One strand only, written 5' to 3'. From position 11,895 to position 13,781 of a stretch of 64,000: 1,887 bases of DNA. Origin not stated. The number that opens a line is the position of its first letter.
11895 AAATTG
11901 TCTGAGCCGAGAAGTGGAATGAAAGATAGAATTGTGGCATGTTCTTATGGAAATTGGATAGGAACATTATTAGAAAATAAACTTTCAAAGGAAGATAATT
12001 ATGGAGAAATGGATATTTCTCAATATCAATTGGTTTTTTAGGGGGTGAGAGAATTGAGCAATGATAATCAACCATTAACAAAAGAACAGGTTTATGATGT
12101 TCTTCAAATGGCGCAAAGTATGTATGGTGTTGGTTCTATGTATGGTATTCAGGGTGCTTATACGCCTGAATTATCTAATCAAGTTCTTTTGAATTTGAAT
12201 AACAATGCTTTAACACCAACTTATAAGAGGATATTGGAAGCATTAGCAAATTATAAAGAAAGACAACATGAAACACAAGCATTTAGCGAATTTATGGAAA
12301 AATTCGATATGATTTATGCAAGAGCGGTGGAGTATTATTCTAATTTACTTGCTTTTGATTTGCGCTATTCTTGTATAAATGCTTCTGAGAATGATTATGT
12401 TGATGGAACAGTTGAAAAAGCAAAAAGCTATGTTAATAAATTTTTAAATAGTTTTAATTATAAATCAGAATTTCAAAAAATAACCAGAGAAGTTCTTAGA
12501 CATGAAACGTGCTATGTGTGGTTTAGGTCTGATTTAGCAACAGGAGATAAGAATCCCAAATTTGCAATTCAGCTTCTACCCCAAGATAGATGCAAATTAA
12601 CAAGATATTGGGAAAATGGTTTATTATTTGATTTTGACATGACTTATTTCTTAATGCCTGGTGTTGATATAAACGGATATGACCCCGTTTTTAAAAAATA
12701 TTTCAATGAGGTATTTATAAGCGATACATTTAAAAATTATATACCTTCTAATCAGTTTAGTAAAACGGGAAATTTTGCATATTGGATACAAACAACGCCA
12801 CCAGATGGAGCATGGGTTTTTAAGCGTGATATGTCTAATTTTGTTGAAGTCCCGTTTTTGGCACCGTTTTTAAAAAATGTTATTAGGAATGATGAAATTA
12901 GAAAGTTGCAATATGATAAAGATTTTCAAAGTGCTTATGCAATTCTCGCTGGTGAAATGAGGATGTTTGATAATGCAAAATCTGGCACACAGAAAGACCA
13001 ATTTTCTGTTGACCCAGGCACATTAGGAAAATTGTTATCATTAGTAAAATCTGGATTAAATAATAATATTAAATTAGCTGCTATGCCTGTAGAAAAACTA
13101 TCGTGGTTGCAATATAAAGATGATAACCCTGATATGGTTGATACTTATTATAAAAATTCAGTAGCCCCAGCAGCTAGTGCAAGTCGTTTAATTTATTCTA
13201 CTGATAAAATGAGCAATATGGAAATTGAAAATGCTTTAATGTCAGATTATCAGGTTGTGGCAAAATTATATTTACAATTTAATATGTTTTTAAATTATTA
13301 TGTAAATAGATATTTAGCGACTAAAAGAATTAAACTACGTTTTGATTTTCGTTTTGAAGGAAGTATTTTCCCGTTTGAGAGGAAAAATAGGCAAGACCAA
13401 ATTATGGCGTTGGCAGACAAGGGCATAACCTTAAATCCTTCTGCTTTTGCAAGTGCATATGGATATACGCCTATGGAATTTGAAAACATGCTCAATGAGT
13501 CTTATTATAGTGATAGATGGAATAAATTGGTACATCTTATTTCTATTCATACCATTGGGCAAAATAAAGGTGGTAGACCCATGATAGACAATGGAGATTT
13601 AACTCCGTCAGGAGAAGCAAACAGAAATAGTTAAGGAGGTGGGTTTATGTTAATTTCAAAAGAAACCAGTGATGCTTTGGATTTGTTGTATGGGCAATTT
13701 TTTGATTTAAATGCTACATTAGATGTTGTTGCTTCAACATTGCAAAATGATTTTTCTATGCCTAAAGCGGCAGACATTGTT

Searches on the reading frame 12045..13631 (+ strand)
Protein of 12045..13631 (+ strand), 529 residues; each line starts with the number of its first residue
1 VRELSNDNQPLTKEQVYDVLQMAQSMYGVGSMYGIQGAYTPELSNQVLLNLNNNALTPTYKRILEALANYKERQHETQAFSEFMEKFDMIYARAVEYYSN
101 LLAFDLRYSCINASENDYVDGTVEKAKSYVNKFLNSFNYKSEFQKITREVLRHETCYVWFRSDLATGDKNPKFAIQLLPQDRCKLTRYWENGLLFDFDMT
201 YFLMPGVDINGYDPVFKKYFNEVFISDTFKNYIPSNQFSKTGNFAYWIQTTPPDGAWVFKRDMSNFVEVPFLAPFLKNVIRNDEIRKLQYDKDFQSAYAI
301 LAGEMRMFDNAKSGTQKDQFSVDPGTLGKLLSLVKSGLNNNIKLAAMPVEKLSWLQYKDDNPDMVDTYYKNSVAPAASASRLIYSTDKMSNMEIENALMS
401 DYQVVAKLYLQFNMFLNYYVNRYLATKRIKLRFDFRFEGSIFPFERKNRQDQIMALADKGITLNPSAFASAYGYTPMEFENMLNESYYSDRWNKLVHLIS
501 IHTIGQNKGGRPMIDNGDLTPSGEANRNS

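Call 73: search_dna_similar(query=window:12045-13631:+, collection=phages, mode=protein, max_rows=12)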
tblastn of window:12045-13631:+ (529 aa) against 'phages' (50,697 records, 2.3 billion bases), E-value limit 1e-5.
Records with a match: 8; places in all: 8; records where one place covers at least 80% of the query: 7.
Best place of each record, by identity: <60% 8.
By first word of the organism name: Enterocloster 6; Bacteriophage 2.
By host as written in the record: Enterocloster bolteae DA473 3; Enterocloster bolteae DA457 2; - 2; Enterocloster bolteae Q14 1.
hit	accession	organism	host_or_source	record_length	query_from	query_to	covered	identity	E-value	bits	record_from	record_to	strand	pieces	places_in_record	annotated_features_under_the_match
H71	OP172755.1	Enterocloster phage CB473P1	Enterocloster bolteae DA473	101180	6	528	99%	48.7%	1e-137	445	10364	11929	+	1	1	hypothetical protein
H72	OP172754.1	Enterocloster phage CB457P2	Enterocloster bolteae DA457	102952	6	528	99%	48.7%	1e-137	445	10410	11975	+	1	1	hypothetical protein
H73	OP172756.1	Enterocloster phage CB473P2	Enterocloster bolteae DA473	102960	6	528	99%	48.7%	1e-137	445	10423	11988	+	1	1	hypothetical protein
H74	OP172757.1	Enterocloster phage CB473P3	Enterocloster bolteae DA473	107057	6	528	99%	48.7%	1e-137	445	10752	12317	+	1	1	hypothetical protein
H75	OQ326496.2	Enterocloster phage PMBT24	Enterocloster bolteae Q14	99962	11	528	98%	47.8%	1e-134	436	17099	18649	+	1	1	portal protein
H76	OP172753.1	Enterocloster phage CB457P1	Enterocloster bolteae DA457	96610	11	528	98%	47.3%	3e-133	432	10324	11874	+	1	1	hypothetical protein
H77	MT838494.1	Bacteriophage sp.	human fecal samples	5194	11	515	95%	44.4%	2e-125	407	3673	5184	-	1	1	record has no annotation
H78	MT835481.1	Bacteriophage sp.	human fecal samples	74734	59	450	74%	29.8%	7e-40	160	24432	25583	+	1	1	record has no annotation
